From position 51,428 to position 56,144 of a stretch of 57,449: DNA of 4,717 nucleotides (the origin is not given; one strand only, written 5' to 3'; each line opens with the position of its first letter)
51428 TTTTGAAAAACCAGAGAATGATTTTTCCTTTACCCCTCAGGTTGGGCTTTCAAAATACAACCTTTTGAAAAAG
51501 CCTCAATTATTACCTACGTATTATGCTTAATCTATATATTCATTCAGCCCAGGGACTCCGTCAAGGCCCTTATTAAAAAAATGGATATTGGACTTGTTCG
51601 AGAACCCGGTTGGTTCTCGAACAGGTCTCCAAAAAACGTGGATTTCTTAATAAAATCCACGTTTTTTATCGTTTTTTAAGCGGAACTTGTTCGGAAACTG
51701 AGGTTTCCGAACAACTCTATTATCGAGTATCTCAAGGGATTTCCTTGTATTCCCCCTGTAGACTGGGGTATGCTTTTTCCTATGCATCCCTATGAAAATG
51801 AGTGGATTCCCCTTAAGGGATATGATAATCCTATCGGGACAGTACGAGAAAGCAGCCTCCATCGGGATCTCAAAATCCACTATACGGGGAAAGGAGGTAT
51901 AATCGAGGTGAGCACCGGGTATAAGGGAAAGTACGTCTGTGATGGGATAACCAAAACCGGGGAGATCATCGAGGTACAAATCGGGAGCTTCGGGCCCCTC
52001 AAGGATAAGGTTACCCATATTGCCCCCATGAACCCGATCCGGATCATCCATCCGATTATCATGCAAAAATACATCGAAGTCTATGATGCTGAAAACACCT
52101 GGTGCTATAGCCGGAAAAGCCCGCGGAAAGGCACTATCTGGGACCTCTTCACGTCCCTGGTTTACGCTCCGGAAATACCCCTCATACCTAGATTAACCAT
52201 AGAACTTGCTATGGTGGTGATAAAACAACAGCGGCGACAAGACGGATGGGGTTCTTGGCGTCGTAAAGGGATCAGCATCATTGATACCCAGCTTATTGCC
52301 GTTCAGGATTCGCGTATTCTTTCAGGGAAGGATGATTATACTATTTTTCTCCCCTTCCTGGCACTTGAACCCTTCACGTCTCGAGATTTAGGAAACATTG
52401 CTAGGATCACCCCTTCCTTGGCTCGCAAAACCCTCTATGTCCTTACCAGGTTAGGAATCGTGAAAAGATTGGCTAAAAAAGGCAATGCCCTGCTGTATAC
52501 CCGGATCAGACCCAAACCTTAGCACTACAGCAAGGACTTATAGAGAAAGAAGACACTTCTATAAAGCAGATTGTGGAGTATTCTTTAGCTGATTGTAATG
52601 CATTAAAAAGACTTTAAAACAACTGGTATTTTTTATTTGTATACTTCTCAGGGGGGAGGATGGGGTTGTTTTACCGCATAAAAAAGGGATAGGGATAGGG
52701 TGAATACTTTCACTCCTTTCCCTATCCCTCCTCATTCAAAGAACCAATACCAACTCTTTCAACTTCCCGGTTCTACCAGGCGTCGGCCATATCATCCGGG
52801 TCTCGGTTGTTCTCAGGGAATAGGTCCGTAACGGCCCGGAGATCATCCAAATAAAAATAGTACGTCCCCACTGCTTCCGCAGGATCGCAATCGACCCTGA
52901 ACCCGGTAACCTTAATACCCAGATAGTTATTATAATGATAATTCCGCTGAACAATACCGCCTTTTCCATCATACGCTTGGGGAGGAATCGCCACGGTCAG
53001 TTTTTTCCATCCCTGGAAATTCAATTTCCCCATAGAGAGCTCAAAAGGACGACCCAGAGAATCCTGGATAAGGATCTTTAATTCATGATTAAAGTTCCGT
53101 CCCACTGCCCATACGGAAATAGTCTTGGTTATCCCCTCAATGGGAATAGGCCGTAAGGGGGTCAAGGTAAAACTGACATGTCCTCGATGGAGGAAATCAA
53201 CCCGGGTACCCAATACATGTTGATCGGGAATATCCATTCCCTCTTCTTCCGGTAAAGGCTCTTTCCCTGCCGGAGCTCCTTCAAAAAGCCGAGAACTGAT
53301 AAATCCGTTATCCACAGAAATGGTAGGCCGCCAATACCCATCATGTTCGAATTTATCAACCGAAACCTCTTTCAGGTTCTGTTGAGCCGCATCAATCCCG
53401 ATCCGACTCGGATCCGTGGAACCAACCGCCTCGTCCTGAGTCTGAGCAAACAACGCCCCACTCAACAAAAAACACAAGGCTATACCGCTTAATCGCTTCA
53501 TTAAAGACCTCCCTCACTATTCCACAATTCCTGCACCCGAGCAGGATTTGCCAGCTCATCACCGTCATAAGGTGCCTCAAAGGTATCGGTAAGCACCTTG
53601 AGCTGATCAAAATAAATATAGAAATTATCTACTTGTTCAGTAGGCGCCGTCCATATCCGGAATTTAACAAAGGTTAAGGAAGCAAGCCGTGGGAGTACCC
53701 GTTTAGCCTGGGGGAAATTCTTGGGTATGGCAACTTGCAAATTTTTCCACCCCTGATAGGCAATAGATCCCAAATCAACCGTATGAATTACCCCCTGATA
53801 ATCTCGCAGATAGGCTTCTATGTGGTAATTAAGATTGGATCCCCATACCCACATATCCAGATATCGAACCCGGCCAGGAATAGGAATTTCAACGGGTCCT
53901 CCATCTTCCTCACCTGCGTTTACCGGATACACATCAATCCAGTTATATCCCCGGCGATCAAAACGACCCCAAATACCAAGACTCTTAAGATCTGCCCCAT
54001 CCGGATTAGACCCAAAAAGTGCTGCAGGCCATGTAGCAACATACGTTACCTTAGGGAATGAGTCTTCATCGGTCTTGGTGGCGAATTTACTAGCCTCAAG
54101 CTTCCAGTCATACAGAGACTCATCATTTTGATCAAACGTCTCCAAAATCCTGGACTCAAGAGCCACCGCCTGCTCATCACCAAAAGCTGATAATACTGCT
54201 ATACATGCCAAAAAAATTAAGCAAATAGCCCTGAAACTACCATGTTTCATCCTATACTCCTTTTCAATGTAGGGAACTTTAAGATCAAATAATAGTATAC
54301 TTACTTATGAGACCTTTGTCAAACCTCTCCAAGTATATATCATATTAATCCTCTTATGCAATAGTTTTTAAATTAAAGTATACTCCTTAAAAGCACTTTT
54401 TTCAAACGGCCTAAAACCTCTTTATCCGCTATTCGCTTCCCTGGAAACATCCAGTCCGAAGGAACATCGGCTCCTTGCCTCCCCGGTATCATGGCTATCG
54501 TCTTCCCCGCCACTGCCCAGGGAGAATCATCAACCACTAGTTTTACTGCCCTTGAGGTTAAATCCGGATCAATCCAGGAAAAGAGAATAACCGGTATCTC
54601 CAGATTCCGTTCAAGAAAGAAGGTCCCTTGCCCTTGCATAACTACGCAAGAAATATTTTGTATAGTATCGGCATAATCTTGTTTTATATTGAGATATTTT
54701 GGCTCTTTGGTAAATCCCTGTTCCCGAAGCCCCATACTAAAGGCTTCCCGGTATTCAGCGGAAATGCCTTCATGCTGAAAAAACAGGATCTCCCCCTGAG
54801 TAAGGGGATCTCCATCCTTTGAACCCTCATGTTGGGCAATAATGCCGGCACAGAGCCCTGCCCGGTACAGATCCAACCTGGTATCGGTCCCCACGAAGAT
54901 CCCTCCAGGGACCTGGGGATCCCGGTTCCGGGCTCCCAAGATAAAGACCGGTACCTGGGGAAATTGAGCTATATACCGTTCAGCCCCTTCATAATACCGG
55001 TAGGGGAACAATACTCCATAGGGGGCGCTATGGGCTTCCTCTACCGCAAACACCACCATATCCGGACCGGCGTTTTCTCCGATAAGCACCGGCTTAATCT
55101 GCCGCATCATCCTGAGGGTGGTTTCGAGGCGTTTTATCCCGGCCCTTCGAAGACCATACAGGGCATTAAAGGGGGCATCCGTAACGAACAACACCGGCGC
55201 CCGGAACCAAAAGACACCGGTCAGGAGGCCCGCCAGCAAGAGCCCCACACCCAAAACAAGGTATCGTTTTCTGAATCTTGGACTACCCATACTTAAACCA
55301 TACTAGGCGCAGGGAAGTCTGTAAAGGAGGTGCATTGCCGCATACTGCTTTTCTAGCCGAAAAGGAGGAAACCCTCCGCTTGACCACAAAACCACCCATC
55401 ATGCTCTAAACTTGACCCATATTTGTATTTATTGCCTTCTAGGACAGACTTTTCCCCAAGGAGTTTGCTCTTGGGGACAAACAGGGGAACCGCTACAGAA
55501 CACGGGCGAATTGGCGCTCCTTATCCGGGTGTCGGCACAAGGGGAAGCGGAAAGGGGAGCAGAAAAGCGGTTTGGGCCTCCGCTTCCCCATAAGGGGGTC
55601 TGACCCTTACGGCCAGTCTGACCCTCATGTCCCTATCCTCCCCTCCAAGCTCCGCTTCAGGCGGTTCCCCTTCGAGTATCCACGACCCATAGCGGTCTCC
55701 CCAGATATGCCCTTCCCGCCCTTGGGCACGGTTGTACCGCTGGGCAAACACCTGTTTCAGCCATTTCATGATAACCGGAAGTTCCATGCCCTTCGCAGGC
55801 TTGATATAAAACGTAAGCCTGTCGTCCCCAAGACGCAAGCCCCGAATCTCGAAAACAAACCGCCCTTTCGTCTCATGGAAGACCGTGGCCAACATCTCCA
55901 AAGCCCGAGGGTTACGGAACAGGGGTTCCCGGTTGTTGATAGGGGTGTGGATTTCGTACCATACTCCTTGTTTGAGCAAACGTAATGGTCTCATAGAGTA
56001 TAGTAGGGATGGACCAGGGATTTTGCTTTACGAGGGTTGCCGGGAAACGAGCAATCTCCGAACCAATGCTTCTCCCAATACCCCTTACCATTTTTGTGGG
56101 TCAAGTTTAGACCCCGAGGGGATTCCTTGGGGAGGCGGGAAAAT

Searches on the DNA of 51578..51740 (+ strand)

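Call 50: search_dna_similar(query=window:51578-51740:+, collection=plasmids, mode=distant, max_evalue=0.01, max_rows=15)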
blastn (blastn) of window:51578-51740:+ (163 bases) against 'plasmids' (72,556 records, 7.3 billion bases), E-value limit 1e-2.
Records with a match: 1; places in all: 1; records where one place covers at least 80% of the query: 0.
Best place of each record, by identity: 60-80% 1.
By first word of the organism name: Treponema 1.
By predicted mobility (MOB-suite, as given by PLSDB): non-mobilizable 1.
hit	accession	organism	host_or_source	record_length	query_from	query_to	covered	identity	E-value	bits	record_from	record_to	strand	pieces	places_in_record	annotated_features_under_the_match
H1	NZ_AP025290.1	Treponema saccharophilum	-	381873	81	145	40%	76.8%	9e-4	50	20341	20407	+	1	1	none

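Call 51: search_dna_similar(query=window:51578-51740:+, collection=phages, mode=distant, max_evalue=0.01, max_rows=15)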
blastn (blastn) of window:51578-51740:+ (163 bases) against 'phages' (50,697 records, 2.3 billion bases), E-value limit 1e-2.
No match.

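Call 52: get_annotated_region(hit=H1, flank=3000)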
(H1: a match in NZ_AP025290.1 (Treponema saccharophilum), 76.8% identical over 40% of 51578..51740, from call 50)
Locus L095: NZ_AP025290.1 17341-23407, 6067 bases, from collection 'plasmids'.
description: Treponema saccharophilum strain JCM 32279 plasmid pTS2, complete sequence
organism: Treponema saccharophilum (NCBI taxid 165)
taxonomy: Bacteria; Spirochaetota; Spirochaetia; Spirochaetales; Treponemataceae; Treponema; Treponema saccharophilum
host: -; source: -; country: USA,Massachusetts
typing (MOB-suite, as given by PLSDB): non-mobilizable
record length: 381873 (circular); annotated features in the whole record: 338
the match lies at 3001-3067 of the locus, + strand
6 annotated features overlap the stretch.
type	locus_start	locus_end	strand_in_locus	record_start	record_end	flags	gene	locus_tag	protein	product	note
CDS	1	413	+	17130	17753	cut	-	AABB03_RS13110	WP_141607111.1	HNH endonuclease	-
CDS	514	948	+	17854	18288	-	-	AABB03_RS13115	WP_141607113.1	hypothetical protein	-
CDS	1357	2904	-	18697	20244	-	-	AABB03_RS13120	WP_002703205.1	P83/100 family protein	-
CDS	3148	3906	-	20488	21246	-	-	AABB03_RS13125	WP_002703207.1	hypothetical protein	-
CDS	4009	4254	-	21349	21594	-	-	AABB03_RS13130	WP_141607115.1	hypothetical protein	-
CDS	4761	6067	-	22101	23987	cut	-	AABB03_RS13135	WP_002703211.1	cache domain-containing protein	-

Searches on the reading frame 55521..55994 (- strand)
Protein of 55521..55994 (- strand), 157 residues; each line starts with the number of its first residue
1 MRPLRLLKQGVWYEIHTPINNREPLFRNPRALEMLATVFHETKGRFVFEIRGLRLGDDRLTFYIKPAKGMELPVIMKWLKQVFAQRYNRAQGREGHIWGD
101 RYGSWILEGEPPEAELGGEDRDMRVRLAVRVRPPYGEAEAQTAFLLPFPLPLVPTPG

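Call 81: search_protein_families(library=pfam, proteins=[window:55521-55994:-], max_evalue=0.1)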
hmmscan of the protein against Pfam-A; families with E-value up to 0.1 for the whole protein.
window:55521-55994:- (157 aa): 1 family
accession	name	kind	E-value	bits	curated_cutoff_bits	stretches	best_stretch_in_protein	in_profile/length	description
PF01797.21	Y1_Tnp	-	1.7e-07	31.8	23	1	12-110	6-109/121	Transposase IS200 like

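Call 85: search_solved_structures(query=window:55521-55994:-, max_evalue=1, show_alignments=3)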
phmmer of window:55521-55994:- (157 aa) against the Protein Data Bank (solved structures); distinct sequences matched with E-value up to 1: 4.
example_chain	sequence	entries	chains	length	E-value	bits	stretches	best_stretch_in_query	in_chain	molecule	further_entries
4y9i_A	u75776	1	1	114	0.075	15.7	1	113-148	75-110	Mycobacterium tuberculosis paralogous family 11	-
6wta_A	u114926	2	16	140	0.1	15.3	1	113-148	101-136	Uncharacterized protein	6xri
4gi5_A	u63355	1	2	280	0.47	13.2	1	66-109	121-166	quinone reductase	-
1o22_A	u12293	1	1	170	0.97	12.1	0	4-44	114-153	orphan protein TM0875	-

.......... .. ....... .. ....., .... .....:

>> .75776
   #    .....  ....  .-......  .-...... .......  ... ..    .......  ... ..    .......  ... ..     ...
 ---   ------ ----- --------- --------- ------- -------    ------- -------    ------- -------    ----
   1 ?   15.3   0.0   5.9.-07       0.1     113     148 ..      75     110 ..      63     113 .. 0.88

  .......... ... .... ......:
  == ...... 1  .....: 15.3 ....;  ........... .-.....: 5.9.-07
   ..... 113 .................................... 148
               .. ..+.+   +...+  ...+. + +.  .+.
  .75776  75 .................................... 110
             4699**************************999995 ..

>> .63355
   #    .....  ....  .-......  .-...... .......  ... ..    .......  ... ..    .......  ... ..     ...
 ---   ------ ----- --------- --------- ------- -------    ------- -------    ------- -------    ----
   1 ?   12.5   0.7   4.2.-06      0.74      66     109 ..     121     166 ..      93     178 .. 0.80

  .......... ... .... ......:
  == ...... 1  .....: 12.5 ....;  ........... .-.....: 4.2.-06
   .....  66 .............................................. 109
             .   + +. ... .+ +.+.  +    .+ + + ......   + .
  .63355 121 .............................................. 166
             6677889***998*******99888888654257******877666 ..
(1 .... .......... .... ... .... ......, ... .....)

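Call 100: find_homologous_proteins(query=window:55521-55994:-, max_evalue=0.00001)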
Query window:55521-55994:- (157 aa): 1288 proteins with E <= 0.00001 among 1378 candidates; the best 120 are listed.
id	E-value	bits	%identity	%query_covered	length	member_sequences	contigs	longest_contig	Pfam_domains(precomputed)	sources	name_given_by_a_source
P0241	1.9e-84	299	87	100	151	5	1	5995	PF01797.22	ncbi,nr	ncbi:MAG: transposase [Treponema sp.]|nr:transposase [Treponema sp.]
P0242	2.5e-77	276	85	91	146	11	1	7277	PF01797.22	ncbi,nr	ncbi:MAG: transposase, partial [Treponema sp.]|nr:transposase [Treponema sp.]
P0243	4.0e-69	249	90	79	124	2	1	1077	PF01797.22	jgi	jgi:hypothetical protein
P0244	9.7e-63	229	83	80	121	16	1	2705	PF01797.22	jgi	jgi:hypothetical protein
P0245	6.7e-62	226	69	94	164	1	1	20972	PF01797.22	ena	-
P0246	9.2e-62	225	83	80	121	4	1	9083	-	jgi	jgi:hypothetical protein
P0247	2.2e-61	224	63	100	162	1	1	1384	PF01797.22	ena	-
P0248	3.1e-61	224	69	100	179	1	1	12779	PF01797.22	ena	-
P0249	1.0e-60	222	68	100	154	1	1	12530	PF01797.22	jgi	jgi:REP element-mobilizing transposase RayT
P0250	1.2e-60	222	86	78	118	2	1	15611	-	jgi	jgi:hypothetical protein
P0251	2.8e-60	221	68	100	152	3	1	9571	PF01797.22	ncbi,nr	ncbi:MAG: transposase [Spirochaetaceae bacterium]|nr:transposase [Spirochaetaceae bacterium]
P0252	5.6e-60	220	69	100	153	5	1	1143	PF01797.22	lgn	-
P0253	6.5e-60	219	82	71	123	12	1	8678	-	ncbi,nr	ncbi:MAG: transposase, partial [Treponema sp.]|nr:transposase [Treponema sp.]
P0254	8.6e-60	219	65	100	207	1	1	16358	PF01797.22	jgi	jgi:REP element-mobilizing transposase RayT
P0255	1.7e-59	218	68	100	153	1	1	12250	PF01797.22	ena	-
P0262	3.2e-58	214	63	100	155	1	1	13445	PF01797.22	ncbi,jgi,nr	ncbi:MAG: transposase [Spirochaetaceae bacterium]|jgi:REP element-mobilizing transposase RayT|nr:tra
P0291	5.6e-54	200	64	100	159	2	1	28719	PF01797.22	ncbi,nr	ncbi:MAG: transposase [Treponema sp.]|nr:transposase [Treponema sp.]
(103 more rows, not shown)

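Call 102: find_encoding_contigs(protein=P0249, flank=3000, max_places=2)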
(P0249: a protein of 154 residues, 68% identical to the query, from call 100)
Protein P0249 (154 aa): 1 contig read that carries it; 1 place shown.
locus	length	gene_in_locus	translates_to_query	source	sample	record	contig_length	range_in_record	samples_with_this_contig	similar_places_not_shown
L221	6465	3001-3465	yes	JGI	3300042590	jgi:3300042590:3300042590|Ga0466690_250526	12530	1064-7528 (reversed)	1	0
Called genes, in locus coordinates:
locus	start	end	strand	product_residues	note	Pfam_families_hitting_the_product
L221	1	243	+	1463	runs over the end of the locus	PF00270:DEAD, PF00271:Helicase_C, PF19306:WHD_Lhr, PF08494:DEAD_assoc, PF23235:WHD_3rd_Lhr, PF23234:WHD_4th_Lhr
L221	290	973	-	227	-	PF13367:PrsW-protease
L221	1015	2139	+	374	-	PF01202:SKI, PF01661:Macro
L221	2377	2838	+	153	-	PF13690:CheX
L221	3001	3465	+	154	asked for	PF01797:Y1_Tnp (weak)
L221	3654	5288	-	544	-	PF00005:ABC_tran, PF02463:SMC_N (faint), PF13304:AAA_21 (faint), PF12848:ABC_tran_Xtn, PF00005:ABC_tran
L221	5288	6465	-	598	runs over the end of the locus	PF00270:DEAD, PF04851:ResIII (weak), PF00271:Helicase_C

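Call 103: find_encoding_contigs(protein=P0291, flank=3000, max_places=2)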
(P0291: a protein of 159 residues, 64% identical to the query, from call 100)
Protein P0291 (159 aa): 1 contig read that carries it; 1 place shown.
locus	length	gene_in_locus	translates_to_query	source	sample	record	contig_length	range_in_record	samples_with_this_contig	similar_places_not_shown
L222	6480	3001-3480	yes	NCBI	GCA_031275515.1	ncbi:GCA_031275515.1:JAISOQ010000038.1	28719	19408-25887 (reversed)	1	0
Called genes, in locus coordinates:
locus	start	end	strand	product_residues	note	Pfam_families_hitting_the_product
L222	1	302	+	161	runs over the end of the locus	PF03748:FliL (weak)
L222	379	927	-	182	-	PF00990:GGDEF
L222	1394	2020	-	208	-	PF01202:SKI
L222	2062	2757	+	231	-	PF13367:PrsW-protease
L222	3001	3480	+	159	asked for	PF01797:Y1_Tnp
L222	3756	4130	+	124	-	PF00164:Ribosom_S12_S23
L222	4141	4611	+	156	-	PF00177:Ribosomal_S7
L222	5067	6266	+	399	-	PF00009:GTP_EFTU, PF03144:GTP_EFTU_D2, PF03143:GTP_EFTU_D3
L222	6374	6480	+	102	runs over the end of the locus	PF00338:Ribosomal_S10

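Call 104: find_encoding_contigs(protein=P0262, flank=3000, max_places=2)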
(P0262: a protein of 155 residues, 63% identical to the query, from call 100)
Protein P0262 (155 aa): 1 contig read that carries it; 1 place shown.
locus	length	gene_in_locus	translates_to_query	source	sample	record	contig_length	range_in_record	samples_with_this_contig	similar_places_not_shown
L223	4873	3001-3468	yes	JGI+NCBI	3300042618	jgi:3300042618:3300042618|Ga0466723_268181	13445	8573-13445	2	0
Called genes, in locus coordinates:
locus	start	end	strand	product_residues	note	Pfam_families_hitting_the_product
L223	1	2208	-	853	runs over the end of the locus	PF02861:Clp_N, PF00004:AAA, PF17871:AAA_lid_9, PF02151:UVR (weak), PF07724:AAA_2, PF00004:AAA, PF07728:AAA_5, PF10431:ClpB_D2-small, +8 more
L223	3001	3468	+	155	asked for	PF01797:Y1_Tnp (weak)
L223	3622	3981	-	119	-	-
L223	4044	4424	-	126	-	PF00383:dCMP_cyt_deam_1, PF14437:MafB19-deam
